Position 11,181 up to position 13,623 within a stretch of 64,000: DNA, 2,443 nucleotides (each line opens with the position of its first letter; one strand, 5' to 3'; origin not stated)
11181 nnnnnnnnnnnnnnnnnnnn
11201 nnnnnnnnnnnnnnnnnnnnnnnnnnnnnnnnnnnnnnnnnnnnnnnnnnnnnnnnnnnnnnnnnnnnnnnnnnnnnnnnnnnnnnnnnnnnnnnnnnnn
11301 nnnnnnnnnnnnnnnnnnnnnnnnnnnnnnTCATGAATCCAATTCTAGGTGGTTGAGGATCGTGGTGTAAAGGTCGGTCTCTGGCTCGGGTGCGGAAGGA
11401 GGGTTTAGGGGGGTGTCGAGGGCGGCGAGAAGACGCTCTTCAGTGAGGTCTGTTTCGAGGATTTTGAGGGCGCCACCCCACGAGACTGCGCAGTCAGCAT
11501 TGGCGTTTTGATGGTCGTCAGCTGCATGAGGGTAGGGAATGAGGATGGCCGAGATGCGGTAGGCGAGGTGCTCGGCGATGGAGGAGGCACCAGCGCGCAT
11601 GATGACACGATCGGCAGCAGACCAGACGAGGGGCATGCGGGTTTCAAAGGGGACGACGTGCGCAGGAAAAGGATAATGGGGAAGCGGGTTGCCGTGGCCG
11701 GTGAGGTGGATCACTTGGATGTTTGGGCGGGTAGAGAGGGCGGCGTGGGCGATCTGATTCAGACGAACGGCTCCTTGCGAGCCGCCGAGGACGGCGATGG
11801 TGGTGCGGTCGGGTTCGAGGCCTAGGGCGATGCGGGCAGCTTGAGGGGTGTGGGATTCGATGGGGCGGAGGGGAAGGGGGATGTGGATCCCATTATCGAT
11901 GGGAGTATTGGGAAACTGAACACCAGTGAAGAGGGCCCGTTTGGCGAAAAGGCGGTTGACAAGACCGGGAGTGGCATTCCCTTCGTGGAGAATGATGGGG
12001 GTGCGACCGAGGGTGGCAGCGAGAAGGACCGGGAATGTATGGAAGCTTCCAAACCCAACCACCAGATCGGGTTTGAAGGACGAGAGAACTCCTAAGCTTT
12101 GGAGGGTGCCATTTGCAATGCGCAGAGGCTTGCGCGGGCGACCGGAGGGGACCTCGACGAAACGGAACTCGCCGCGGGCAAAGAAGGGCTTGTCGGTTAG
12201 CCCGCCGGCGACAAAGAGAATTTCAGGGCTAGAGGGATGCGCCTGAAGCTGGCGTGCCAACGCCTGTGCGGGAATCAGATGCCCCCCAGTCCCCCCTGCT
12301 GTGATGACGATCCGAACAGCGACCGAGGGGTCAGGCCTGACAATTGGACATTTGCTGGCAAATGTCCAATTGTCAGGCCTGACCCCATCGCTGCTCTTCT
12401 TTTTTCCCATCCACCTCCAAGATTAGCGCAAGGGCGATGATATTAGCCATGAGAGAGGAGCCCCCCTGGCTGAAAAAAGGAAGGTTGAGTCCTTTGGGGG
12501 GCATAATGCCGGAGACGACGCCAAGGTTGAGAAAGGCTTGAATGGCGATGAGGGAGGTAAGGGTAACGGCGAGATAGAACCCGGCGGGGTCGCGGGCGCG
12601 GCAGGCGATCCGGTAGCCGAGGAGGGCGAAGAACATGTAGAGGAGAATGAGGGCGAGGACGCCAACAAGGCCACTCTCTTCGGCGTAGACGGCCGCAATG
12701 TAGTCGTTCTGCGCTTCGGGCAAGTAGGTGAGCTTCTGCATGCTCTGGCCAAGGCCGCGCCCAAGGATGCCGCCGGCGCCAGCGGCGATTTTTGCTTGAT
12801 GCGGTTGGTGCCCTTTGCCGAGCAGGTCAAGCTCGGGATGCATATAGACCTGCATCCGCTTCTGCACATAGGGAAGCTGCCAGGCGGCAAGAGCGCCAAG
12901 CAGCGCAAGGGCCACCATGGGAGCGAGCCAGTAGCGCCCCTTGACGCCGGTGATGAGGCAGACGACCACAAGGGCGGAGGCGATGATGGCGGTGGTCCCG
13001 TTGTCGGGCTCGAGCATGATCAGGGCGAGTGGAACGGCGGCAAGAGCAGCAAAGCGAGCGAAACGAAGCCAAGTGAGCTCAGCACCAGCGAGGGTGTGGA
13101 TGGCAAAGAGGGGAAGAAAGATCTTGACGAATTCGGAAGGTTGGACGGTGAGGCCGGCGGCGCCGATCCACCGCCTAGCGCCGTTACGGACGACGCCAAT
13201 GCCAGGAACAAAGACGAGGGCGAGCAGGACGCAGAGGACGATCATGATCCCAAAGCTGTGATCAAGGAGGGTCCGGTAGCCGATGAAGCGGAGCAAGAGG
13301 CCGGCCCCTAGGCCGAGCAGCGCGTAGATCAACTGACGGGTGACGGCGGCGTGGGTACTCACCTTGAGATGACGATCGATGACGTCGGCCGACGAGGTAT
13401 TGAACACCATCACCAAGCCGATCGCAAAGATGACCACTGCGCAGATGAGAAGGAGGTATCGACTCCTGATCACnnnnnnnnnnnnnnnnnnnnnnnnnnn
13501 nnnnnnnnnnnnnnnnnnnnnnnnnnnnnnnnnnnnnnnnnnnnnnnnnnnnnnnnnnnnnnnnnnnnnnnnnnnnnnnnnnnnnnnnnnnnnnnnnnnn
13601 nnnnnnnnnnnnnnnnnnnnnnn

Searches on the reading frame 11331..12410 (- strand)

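Call 19: search_protein_families(library=pfam, proteins=[window:11331-12410:-])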
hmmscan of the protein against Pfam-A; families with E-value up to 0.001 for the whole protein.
window:11331-12410:- (359 aa): 2 families
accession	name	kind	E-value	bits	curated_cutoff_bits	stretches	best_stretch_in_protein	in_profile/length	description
PF04101.22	Glyco_tran_28_C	-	3.4e-28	99.2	22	1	204-344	1-150/166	Glycosyltransferase family 28 C-terminal domain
PF03033.26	Glyco_transf_28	-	8.5e-22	78.2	26.2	1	34-159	1-134/139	Glycosyltransferase family 28 N-terminal domain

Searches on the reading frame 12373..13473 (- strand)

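Call 19: search_protein_families(library=pfam, proteins=[window:12373-13473:-])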
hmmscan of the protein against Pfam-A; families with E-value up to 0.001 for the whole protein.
window:12373-13473:- (366 aa): 1 family
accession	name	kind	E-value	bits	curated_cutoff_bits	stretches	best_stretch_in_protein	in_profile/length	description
PF01098.24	FTSW_RODA_SPOVE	-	1.7e-85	287.6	26.4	1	7-358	3-354/356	Cell cycle protein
